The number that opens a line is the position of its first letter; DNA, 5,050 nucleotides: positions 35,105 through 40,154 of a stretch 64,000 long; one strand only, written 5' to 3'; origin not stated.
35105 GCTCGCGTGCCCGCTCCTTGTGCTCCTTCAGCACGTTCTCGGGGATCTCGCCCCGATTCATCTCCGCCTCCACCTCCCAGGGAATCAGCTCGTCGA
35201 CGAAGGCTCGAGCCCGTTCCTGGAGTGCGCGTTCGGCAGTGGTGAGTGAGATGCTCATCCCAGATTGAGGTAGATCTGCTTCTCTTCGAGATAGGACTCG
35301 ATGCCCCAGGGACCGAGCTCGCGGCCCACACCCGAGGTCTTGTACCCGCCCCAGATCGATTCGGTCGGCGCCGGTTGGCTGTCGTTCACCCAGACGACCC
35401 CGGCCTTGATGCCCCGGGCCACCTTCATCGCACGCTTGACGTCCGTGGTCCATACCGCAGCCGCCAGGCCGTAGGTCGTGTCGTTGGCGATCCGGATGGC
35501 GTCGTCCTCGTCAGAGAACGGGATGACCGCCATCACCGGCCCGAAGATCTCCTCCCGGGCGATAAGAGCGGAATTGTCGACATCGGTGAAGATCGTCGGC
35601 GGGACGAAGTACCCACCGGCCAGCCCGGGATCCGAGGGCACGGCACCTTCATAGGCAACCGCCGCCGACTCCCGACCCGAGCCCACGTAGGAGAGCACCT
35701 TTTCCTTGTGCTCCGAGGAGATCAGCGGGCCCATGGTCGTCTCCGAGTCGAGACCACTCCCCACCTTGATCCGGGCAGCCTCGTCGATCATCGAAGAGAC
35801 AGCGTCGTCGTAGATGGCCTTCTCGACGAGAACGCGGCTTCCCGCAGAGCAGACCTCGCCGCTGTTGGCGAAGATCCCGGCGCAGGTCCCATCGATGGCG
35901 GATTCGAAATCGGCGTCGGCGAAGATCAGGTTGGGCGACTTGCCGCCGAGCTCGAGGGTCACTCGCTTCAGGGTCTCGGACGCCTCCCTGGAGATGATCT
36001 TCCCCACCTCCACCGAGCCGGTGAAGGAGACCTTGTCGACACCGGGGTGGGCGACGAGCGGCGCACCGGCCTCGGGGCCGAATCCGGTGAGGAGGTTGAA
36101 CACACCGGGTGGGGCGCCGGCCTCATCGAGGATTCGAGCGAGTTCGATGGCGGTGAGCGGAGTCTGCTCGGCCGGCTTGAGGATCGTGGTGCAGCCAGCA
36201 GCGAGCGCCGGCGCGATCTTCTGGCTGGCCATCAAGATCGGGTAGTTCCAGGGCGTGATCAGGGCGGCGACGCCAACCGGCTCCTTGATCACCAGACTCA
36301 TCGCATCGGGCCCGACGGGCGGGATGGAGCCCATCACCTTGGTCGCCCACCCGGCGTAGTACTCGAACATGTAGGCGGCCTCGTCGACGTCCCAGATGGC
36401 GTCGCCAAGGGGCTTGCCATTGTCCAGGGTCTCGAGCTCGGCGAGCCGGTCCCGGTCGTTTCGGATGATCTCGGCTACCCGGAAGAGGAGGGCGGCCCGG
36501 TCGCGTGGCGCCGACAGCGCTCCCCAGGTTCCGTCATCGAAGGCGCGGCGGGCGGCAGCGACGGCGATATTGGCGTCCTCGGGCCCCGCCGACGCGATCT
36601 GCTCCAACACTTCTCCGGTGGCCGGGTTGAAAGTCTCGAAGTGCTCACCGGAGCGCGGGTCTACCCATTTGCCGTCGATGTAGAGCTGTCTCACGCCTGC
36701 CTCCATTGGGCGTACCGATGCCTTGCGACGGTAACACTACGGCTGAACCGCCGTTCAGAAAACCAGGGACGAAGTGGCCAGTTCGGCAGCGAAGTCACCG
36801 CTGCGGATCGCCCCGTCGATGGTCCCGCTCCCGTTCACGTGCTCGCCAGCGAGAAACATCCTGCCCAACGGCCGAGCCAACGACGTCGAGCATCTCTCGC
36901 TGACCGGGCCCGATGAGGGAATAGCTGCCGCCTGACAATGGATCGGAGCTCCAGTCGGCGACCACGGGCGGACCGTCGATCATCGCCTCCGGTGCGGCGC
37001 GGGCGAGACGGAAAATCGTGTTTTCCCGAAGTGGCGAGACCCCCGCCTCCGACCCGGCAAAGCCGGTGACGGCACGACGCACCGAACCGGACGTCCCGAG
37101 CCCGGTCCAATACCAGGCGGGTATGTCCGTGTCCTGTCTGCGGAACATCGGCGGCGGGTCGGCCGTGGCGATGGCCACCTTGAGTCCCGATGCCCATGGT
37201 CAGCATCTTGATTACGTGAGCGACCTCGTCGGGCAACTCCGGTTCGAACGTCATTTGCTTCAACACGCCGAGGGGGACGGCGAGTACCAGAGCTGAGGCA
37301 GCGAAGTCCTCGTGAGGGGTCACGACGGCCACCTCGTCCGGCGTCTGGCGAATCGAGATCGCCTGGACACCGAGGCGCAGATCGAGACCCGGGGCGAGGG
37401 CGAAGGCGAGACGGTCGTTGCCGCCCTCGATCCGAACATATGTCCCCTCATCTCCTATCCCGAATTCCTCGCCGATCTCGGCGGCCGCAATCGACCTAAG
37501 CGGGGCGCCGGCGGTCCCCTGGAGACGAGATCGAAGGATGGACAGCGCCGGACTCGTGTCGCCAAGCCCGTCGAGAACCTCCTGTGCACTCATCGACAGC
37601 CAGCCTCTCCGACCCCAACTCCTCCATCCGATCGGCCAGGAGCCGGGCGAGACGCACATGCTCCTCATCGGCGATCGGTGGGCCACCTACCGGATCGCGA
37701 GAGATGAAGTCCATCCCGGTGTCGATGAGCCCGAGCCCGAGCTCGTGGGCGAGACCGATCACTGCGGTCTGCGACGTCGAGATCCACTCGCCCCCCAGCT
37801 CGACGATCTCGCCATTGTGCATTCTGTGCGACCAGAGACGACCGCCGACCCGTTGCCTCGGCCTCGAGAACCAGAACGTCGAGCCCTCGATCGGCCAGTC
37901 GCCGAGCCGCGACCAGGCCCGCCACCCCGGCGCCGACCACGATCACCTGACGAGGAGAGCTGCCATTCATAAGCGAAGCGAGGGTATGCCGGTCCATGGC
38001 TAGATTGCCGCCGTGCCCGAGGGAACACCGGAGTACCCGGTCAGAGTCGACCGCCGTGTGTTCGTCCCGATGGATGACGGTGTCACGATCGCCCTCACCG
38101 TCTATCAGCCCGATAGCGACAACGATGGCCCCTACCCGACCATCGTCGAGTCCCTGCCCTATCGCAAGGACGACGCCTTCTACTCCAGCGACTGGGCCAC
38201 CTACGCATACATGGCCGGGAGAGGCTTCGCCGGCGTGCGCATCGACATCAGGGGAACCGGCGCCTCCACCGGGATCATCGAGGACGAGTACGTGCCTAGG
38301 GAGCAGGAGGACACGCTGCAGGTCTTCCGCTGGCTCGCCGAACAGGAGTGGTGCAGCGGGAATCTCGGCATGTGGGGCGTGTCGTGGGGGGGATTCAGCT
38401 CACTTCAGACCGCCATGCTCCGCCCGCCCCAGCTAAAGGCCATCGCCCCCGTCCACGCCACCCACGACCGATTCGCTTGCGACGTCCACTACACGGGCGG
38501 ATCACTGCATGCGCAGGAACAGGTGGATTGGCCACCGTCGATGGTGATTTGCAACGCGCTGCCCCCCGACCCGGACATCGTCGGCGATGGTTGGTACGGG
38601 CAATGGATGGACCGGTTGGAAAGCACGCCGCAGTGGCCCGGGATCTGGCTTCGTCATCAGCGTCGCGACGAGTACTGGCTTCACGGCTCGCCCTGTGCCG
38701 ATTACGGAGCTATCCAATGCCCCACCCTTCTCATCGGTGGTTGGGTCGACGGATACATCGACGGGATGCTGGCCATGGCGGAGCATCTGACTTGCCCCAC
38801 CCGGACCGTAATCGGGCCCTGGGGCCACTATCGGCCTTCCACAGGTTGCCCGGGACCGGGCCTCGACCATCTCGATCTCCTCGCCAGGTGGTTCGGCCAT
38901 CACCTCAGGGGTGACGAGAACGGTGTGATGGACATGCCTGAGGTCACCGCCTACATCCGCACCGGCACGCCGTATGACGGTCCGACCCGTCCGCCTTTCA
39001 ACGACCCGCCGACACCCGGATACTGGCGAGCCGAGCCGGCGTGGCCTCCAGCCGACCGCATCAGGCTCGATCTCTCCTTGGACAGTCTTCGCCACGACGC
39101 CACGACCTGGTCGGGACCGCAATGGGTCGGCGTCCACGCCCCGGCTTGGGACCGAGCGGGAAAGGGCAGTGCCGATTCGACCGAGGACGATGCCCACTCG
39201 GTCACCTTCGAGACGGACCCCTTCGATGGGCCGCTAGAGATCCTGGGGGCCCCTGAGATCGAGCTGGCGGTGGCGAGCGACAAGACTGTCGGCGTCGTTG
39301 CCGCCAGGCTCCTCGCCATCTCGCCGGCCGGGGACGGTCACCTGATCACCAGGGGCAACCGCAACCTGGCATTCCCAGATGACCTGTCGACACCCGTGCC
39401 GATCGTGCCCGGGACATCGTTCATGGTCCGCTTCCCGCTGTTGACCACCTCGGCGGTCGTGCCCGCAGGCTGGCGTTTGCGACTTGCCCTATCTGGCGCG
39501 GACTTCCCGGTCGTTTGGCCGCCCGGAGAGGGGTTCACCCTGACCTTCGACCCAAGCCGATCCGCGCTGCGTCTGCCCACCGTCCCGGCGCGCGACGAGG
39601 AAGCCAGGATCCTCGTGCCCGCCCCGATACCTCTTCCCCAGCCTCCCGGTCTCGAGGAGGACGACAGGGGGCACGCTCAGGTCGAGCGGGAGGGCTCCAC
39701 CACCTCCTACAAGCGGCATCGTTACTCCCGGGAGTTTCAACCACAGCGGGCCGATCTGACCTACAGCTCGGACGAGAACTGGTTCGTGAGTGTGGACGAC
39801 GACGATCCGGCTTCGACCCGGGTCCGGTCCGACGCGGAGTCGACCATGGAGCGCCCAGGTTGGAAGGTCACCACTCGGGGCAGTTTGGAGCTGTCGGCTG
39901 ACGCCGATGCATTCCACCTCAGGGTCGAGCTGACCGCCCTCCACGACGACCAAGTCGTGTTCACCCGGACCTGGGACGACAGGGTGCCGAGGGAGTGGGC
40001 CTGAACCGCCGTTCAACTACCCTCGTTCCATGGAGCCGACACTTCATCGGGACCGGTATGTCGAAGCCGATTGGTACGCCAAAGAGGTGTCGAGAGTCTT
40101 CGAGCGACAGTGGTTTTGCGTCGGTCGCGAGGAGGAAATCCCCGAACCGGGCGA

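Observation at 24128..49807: Recurring 16-bp palindrome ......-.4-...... in six promoter regions: predicted TetR-controlled amine-catabolism regulon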

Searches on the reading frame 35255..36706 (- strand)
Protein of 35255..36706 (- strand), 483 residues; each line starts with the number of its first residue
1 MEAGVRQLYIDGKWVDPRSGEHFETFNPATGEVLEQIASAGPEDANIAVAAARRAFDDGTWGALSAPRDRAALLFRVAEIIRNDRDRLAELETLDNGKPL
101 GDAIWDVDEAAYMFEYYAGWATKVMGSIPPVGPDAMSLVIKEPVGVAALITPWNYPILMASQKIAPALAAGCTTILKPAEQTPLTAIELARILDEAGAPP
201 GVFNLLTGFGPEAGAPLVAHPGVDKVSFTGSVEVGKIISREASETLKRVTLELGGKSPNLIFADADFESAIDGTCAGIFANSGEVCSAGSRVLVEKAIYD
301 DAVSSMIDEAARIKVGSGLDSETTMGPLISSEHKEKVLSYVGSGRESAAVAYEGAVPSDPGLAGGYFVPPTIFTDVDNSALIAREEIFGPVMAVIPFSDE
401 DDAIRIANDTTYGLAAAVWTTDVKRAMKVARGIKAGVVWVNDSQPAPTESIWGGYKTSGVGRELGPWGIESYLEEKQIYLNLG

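Call 5: search_protein_families(library=pfam, proteins=[window:35255-36706:-], max_evalue=0.00001)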
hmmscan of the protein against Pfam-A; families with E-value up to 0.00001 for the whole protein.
window:35255-36706:- (483 aa): 1 family
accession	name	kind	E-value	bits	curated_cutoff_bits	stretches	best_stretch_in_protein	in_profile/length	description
PF00171.27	Aldedh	-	1.3e-172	574.9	23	1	14-478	1-461/461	Aldehyde dehydrogenase family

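Call 30: search_protein_families(library=ncbifam, proteins=[window:35255-36706:-], max_evalue=1e-10)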
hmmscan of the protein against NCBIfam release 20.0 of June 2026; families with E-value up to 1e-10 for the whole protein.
window:35255-36706:- (483 aa): 40 families (the best 25 are shown)
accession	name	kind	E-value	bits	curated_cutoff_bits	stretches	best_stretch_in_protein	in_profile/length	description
TIGR01804.1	BADH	equivalog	2.7e-170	566.9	668.6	1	9-476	1-467/467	betaine-aldehyde dehydrogenase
NF045736.1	PaDhStyDRhodo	equivalog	1.5e-157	525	800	1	6-479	3-476/479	phenylacetaldehyde dehydrogenase StyD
TIGR02299.1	HpaE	equivalog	8.9e-151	502.8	638.35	1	8-482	3-478/488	5-carboxymethyl-2-hydroxymuconate semialdehyde dehydrogenase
NF009725.0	PRK13252.1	equivalog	1.3e-150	502.1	593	1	5-483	6-482/488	betaine-aldehyde dehydrogenase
NF045735.1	PaDhStyDPseudo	equivalog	8.8e-149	496.2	850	1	7-479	4-480/483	phenylacetaldehyde dehydrogenase StyD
NF010000.0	PRK13473.1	subfamily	7e-138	460.2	615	1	7-479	4-471/475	aminobutyraldehyde dehydrogenase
TIGR03216.1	OH_muco_semi_DH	equivalog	2.9e-130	435.1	693.25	1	8-481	3-480/481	2-hydroxymuconic semialdehyde dehydrogenase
NF007352.0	PRK09847.1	equivalog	1.6e-129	432.7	850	1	7-482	21-493/495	aldehyde dehydrogenase PuuC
TIGR01780.1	SSADH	subfamily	7.2e-128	427.3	646.35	1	26-476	2-448/448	succinate-semialdehyde dehydrogenase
NF050026.1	AcaldDHExaC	equivalog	1.9e-127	426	900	1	8-478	18-491/503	acetaldehyde dehydrogenase ExaC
NF052305.1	DioxValDhHalo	equivalog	2.7e-124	415.7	750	1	6-481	5-482/483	2,5-dioxovalerate dehydrogenase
NF008415.0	PRK11241.1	equivalog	1.4e-113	380.1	828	1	6-480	11-480/482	NADP-dependent succinate-semialdehyde dehydrogenase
NF042993.1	AlphKGSA_gudD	equivalog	1.8e-112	376.6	770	1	8-479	6-479/481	alpha-ketoglutaric semialdehyde dehydrogenase GucD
TIGR04284.1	aldehy_Rv0768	hypoth_equivalog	3.7e-112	375.7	775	1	7-478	2-476/480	aldehyde dehydrogenase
NF007497.0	PRK10090.1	equivalog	1.3e-108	363.8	500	1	6-481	7-478/480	aldehyde dehydrogenase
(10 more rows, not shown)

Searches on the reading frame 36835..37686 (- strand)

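Call 5: search_protein_families(library=pfam, proteins=[window:36835-37686:-], max_evalue=0.00001)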
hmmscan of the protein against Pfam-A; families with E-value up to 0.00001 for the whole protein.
window:36835-37686:- (283 aa): 1 family
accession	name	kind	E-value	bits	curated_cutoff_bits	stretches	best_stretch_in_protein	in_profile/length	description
PF01593.30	Amino_oxidase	-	6.3e-12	45.9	19.8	1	62-165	175-282/443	Flavin containing amine oxidoreductase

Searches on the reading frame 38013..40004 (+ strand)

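Call 5: search_protein_families(library=pfam, proteins=[window:38013-40004:+], max_evalue=0.00001)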
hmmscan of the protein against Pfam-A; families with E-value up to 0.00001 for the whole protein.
window:38013-40004:+ (663 aa): 3 families
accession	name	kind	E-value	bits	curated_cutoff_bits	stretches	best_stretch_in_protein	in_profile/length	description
PF02129.25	Peptidase_S15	-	2.5e-54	185.2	23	1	22-273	1-261/262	X-Pro dipeptidyl-peptidase (S15 family)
PF08530.16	PepX_C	-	3e-28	99.7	22.5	1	303-517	1-200/217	X-Pro dipeptidyl-peptidase C-terminal non-catalytic domain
PF00326.27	Peptidase_S9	-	2.5e-07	30.9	22.6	1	63-155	6-103/213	Prolyl oligopeptidase family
